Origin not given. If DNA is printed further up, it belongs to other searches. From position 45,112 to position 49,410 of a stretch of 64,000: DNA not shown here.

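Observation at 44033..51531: Type IV pilus minor-pilin/PilY1 operon with a c-type cytochrome inserted and translationally coupled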

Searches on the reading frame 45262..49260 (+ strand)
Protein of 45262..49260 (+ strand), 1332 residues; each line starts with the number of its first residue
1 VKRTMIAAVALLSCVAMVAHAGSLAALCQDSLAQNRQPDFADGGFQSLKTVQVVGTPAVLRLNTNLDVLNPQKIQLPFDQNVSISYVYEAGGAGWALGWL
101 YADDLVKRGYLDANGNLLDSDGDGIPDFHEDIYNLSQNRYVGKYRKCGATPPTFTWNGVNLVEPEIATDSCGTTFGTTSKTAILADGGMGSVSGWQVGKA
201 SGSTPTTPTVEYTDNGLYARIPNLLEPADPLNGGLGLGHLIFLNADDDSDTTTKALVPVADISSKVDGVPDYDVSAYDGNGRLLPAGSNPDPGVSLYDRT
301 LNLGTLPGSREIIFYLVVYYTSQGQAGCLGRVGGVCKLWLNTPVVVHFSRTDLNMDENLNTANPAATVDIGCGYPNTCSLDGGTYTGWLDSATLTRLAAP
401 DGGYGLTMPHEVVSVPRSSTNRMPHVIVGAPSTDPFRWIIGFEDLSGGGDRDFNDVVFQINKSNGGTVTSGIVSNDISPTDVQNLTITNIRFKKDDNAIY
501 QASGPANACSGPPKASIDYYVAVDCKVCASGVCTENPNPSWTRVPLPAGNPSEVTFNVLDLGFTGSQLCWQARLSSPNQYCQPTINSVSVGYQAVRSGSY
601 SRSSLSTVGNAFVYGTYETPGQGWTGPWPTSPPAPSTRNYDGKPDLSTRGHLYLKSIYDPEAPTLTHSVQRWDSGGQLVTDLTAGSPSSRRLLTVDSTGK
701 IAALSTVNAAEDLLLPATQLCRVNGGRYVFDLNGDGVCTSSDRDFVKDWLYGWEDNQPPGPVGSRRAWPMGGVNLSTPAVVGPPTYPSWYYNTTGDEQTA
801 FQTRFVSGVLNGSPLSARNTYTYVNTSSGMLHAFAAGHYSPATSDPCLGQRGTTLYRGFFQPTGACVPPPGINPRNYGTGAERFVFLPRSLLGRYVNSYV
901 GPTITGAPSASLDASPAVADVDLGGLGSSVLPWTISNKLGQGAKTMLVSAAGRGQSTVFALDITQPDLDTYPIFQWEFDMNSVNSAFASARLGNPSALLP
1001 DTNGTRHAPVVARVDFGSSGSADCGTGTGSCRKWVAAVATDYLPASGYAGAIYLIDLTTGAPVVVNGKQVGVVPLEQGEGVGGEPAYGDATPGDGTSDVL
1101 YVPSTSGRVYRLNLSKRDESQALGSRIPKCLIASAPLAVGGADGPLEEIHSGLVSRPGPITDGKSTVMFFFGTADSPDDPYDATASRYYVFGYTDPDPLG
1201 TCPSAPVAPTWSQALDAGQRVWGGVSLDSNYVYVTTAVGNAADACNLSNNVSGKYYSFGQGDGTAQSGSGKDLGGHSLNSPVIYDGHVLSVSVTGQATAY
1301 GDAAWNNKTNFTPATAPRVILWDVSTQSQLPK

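Call 5: search_protein_families(library=pfam, proteins=[window:45262-49260:+], max_evalue=1)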
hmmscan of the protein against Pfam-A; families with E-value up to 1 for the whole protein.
window:45262-49260:+ (1332 aa): 1 family
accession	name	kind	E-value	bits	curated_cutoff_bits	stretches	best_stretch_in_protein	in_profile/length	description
PF13448.11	DUF4114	-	1e-07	33.2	27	1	436-461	60-83/85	Domain of unknown function (DUF4114)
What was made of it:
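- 45262..49260 (+): pilY1 of the PilY1.1 type (1332 aa). It has a signal peptide (AHA|GS), an N-terminal region with DUF4114, a C-terminal PilY1 beta-propeller and 23 Cys. DUF4114 scores 33.2 bits (call 5).
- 46567..46644 (+): DUF4114 core (residues 436-461, ........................). Pfam match (call 5).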

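Call 24: find_homologous_proteins(query=window:45262-49257:+, max_evalue=1e-10)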
Query window:45262-49257:+ (1332 aa): 146 proteins with E <= 1e-10 among 8000 candidates; the best 120 are listed.
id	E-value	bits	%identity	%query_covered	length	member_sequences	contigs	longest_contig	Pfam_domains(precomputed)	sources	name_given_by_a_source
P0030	0.0e+0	3083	100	100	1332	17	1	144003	PF13448.12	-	-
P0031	0.0e+0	2804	89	100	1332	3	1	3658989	PF13448.12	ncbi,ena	-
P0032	0.0e+0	2735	86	100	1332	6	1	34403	PF13448.12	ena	-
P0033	0.0e+0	2717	86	100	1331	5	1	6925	PF13448.12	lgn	-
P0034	0.0e+0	2710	86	100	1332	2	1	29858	PF13448.12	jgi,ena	-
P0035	0.0e+0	2708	87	99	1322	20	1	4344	PF13448.12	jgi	jgi:type IV pilus assembly protein PilY1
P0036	0.0e+0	2611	83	100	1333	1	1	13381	PF13448.12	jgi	jgi:type IV pilus assembly protein PilY1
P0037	0.0e+0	1182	47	98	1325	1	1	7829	PF13448.12,PF05567.18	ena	-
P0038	0.0e+0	1140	45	99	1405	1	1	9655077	PF13448.12,PF05567.18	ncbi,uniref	ncbi:DUF4114 domain-containing protein [Corallococcus coralloides]|uniref:DUF4114 domain-containing 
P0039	0.0e+0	1138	45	99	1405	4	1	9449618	PF13448.12,PF05567.18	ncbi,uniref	ncbi:DUF4114 domain-containing protein [Corallococcus interemptor]|uniref:DUF4114 domain-containing 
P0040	0.0e+0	1137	45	98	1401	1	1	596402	PF13448.12,PF05567.18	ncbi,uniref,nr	ncbi:DUF4114 domain-containing protein [Corallococcus macrosporus]|uniref:DUF4114 domain-containing 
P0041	0.0e+0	1132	45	98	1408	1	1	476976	PF13448.12,PF05567.18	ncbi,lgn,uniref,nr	ncbi:hypothetical protein KH5H1_60870 [Corallococcus caeni]|uniref:DUF4114 domain-containing protein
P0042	0.0e+0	1120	44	100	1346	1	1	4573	PF13448.12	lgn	-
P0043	0.0e+0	1116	44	100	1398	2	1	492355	PF13448.12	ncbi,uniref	ncbi:DUF4114 domain-containing protein [Corallococcus interemptor]|uniref:DUF4114 domain-containing 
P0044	0.0e+0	1092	43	99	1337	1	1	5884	PF13448.12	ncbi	-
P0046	0.0e+0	1076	44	100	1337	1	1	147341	PF13448.12,PF05567.18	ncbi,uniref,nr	ncbi:DUF4114 domain-containing protein [Myxococcus sp. K15C18031901]|uniref:DUF4114 domain-containin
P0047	0.0e+0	1067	44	98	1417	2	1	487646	PF13448.12,PF05567.18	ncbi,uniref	ncbi:DUF4114 domain-containing protein [Corallococcus sp. RDP092CA]|uniref:DUF4114 domain-containing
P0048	0.0e+0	1063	43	100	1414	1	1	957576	PF13448.12,PF05567.18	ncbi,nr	ncbi:DUF4114 domain-containing protein [Myxococcaceae bacterium JPH2]|nr:DUF4114 domain-containing p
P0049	0.0e+0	1062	43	98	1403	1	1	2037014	PF13448.12,PF05567.18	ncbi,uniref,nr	ncbi:DUF4114 domain-containing protein [Pyxidicoccus xibeiensis]|uniref:DUF4114 domain-containing pr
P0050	0.0e+0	1058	43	98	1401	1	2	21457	PF13448.12,PF05567.18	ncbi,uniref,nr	ncbi:DUF4114 domain-containing protein [Pyxidicoccus fallax]|uniref:DUF4114 domain-containing protei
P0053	0.0e+0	1054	43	100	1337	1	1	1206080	PF13448.12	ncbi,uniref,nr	ncbi:DUF4114 domain-containing protein [Myxococcus stipitatus]|uniref:DUF4114 domain-containing prot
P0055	0.0e+0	1050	43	100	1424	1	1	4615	PF13448.12,PF05567.18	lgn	-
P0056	0.0e+0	1048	42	100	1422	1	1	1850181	PF13448.12,PF05567.18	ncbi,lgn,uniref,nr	ncbi:DUF4114 domain-containing protein [Corallococcus caeni]|uniref:DUF4114 domain-containing protei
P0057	0.0e+0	1046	43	100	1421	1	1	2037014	PF13448.12,PF05567.18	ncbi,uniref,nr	ncbi:DUF4114 domain-containing protein [Pyxidicoccus xibeiensis]|uniref:DUF4114 domain-containing pr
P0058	0.0e+0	1045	43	98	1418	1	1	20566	PF13448.12,PF05567.18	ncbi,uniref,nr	ncbi:DUF4114 domain-containing protein [Corallococcus aberystwythensis]|uniref:DUF4114 domain-contai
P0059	0.0e+0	1036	43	100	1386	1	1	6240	PF13448.12,PF05567.18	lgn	-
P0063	0.0e+0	1023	42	97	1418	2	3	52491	PF13448.12,PF05567.18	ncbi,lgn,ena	-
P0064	0.0e+0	1017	42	96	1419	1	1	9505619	PF13448.12,PF05567.18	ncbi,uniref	ncbi:DUF4114 domain-containing protein [Myxococcus sp. Y35]|uniref:DUF4114 domain-containing protein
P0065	0.0e+0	1016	41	98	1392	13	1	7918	PF13448.12,PF05567.18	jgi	jgi:type IV pilus assembly protein PilY1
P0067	7.2e-297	1006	41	98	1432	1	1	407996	PF13448.12,PF05567.18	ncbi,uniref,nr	ncbi:DUF4114 domain-containing protein [Myxococcus sp. K15C18031901]|uniref:DUF4114 domain-containin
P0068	2.5e-296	1004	42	98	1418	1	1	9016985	PF13448.12,PF05567.18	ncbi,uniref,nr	ncbi:DUF4114 domain-containing protein [Myxococcus sp. SDU36]|uniref:DUF4114 domain-containing prote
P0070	2.7e-295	1001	41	100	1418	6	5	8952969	PF13448.12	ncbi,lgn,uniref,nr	ncbi:pilus assembly protein [Myxococcus xanthus]|uniref:DUF4114 domain-containing protein n=1 Tax=My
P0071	9.9e-294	996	41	97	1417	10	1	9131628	PF13448.12,PF05567.18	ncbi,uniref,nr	ncbi:PilC/PilY family type IV pilus protein [Myxococcus sp. MxC21-1]|uniref:PilC/PilY family type IV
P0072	1.7e-293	995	41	98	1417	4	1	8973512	PF13448.12,PF05567.18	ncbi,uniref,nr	ncbi:DUF4114 domain-containing protein [Corallococcus macrosporus]|uniref:Type IV fimbrial biogenesi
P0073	7.6e-293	993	41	100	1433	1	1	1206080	PF13448.12,PF05567.18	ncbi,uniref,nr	ncbi:DUF4114 domain-containing protein [Myxococcus stipitatus]|uniref:PilC/PilY family type IV pilus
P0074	1.1e-292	992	42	100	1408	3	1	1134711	PF13448.12,PF05567.18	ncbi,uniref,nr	ncbi:PilC/PilY family type IV pilus protein [Corallococcus sp. bb12-1]|uniref:DUF4114 domain-contain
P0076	1.0e-291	989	42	98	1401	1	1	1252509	PF13448.12,PF05567.18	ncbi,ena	-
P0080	8.8e-289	979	40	100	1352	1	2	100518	PF13448.12,PF05567.18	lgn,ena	-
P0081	2.9e-287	974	40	99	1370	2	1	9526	PF13448.12,PF05567.18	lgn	-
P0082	3.0e-287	974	42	100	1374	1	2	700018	PF13448.12,PF05567.18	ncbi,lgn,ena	-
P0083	8.5e-287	973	41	100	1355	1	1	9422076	PF13448.12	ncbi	ncbi:MAG: DUF4114 domain-containing protein [Archangium sp.]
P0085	2.6e-285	968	41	100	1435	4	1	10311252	PF13448.12,PF05567.18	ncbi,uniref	ncbi:DUF4114 domain-containing protein [Myxococcus stipitatus]|uniref:DUF4114 domain-containing prot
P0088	8.5e-284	963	41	100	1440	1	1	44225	PF13448.12,PF05567.18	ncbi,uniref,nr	ncbi:DUF4114 domain-containing protein [Myxococcus llanfairpwllgwyngyllgogerychwyrndrobwllllantysili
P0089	1.8e-283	962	41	99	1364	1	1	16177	PF13448.12,PF05567.18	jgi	jgi:type IV pilus assembly protein PilY1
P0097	3.4e-280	951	41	98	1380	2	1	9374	PF13448.12,PF05567.18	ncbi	-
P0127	1.6e-246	839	40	95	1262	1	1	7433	PF13448.12,PF05567.18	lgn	-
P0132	6.5e-218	745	36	98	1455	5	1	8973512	-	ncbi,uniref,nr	ncbi:pilus assembly protein PilY [Corallococcus macrosporus]|uniref:Pilus assembly protein PilY n=1 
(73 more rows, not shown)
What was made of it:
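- On PilY1, type 1.1 (myxobacterial DUF4114 PilY1): Relatives at 41-47% identity carry precomputed PF05567 hits (call 24). The group named 'pilus assembly protein PilY' scores 745 bits or less at 34-37% (call 24).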

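Call 25: find_encoding_contigs(protein=P0070, flank=8000, max_places=2)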
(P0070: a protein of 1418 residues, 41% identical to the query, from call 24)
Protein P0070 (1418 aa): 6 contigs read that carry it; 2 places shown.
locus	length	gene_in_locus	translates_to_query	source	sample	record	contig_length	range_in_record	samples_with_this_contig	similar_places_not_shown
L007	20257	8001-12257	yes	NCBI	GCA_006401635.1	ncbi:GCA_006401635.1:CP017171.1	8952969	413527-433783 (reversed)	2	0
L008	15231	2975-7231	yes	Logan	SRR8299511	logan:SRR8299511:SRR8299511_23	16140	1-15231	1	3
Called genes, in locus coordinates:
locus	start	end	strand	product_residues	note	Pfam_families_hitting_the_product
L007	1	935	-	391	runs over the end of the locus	-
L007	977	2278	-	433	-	PF01790:LGT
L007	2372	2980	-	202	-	PF01252:Peptidase_A8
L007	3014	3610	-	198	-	PF01252:Peptidase_A8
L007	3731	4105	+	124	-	-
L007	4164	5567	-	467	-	-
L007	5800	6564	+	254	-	PF14451:Ub-Mut7C, PF01927:Mut7-C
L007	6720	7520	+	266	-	-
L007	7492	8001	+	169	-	-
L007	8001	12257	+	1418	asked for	PF13448:DUF4114 (weak)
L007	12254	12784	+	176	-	PF07963:N_methyl (weak)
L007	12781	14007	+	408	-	PF07963:N_methyl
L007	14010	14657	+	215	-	PF07963:N_methyl (weak)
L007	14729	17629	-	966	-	PF00133:tRNA-synt_1, PF01921:tRNA-synt_1f (faint), PF09334:tRNA-synt_1g, PF01406:tRNA-synt_1e (weak), PF09334:tRNA-synt_1g (weak), PF08264:Anticodon_1, PF06827:zf-FPG_IleRS (weak)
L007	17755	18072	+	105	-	-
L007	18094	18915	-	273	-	PF27226:AF_1845 (weak)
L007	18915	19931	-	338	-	-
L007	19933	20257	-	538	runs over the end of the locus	PF13400:Tad (weak)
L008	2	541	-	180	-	?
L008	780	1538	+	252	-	PF14451:Ub-Mut7C, PF01927:Mut7-C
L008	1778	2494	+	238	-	-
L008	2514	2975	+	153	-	-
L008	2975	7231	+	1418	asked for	PF13448:DUF4114 (weak)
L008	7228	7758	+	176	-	PF07963:N_methyl (weak)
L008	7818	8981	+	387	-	-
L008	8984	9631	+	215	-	PF07963:N_methyl (weak)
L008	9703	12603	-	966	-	PF00133:tRNA-synt_1, PF01921:tRNA-synt_1f (faint), PF09334:tRNA-synt_1g, PF01406:tRNA-synt_1e (weak), PF09334:tRNA-synt_1g (weak), PF08264:Anticodon_1, PF06827:zf-FPG_IleRS (weak)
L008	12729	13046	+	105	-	-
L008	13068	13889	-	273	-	PF27226:AF_1845 (weak)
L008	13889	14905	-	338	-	-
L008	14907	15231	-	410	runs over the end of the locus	?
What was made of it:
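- L007/L008, M. xanthus (call 25).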

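Call 35: find_encoding_contigs(protein=P0053, flank=5000, max_places=1)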
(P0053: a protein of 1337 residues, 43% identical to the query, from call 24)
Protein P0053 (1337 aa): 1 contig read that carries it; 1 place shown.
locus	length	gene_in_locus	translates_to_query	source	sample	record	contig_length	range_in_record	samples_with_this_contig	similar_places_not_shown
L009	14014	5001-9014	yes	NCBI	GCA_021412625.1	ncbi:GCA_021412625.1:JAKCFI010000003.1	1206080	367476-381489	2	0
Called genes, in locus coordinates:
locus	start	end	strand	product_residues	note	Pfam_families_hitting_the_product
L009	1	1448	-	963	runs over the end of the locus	PF00069:Pkinase, PF07714:PK_Tyr_Ser-Thr, PF07719:TPR_2 (faint), PF13181:TPR_8 (faint), PF13374:TPR_10 (faint), PF13424:TPR_12, PF24885:TPR_NPHP3 (faint), PF13424:TPR_12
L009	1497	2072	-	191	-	PF07791:Imm11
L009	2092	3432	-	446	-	PF14412:AHH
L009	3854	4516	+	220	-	-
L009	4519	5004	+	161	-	-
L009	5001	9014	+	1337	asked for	PF13448:DUF4114 (weak)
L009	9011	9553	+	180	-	-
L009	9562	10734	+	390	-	PF07963:N_methyl (weak)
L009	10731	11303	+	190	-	PF07963:N_methyl (faint)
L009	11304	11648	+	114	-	-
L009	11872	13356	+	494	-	PF00171:Aldedh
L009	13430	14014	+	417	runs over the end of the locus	PF12471:GTP_CH_N, PF00925:GTP_cyclohydro2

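Call 36: find_encoding_contigs(protein=P0083, flank=5000, max_places=1)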
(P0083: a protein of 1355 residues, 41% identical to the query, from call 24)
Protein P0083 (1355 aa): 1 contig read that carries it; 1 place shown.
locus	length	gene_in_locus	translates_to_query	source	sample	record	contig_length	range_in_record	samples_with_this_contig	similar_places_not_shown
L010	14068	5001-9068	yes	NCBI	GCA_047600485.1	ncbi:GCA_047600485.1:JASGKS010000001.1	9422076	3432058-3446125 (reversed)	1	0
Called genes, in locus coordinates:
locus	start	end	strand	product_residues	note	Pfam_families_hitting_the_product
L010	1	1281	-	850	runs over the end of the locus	-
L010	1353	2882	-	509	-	-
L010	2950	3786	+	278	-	PF00561:Abhydrolase_1, PF12697:Abhydrolase_6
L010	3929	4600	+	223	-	-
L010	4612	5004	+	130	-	-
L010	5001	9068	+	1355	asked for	PF13448:DUF4114 (weak)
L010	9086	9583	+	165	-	PF07963:N_methyl (weak)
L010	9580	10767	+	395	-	PF07963:N_methyl (weak)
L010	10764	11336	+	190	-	PF07963:N_methyl (weak)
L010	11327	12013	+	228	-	-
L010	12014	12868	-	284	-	-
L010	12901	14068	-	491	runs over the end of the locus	-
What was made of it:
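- L010, Archangium MAG (call 36).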

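Call 37: find_encoding_contigs(protein=P0132, flank=5000, max_places=1)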
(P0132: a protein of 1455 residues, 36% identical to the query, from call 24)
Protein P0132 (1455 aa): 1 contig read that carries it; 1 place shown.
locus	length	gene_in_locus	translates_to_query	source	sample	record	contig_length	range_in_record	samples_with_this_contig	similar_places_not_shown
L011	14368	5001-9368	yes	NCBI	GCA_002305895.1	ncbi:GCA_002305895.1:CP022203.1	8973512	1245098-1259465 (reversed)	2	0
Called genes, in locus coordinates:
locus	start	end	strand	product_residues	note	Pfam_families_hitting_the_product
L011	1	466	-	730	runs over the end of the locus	PF02706:Wzz, PF13807:GNVR, PF01656:CbiA, PF10609:ParA (weak), PF13614:AAA_31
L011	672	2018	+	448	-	PF00535:Glycos_transf_2 (weak), PF13489:Methyltransf_23, PF08241:Methyltransf_11, PF08242:Methyltransf_12, PF13649:Methyltransf_25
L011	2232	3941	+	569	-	-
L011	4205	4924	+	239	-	-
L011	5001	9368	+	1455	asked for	-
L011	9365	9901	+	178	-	-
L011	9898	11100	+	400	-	PF07963:N_methyl (weak)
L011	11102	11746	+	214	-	PF07963:N_methyl (weak)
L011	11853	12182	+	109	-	PF13442:Cytochrome_CBB3, PF00034:Cytochrom_C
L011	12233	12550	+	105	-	-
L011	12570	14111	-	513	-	PF00989:PAS (weak), PF08448:PAS_4, PF00512:HisKA, PF02518:HATPase_c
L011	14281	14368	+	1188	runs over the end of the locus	PF17757:UvrB_inter, PF02559:CarD_TRCF_RID, PF00270:DEAD, PF04851:ResIII, PF00271:Helicase_C, PF03461:TRCF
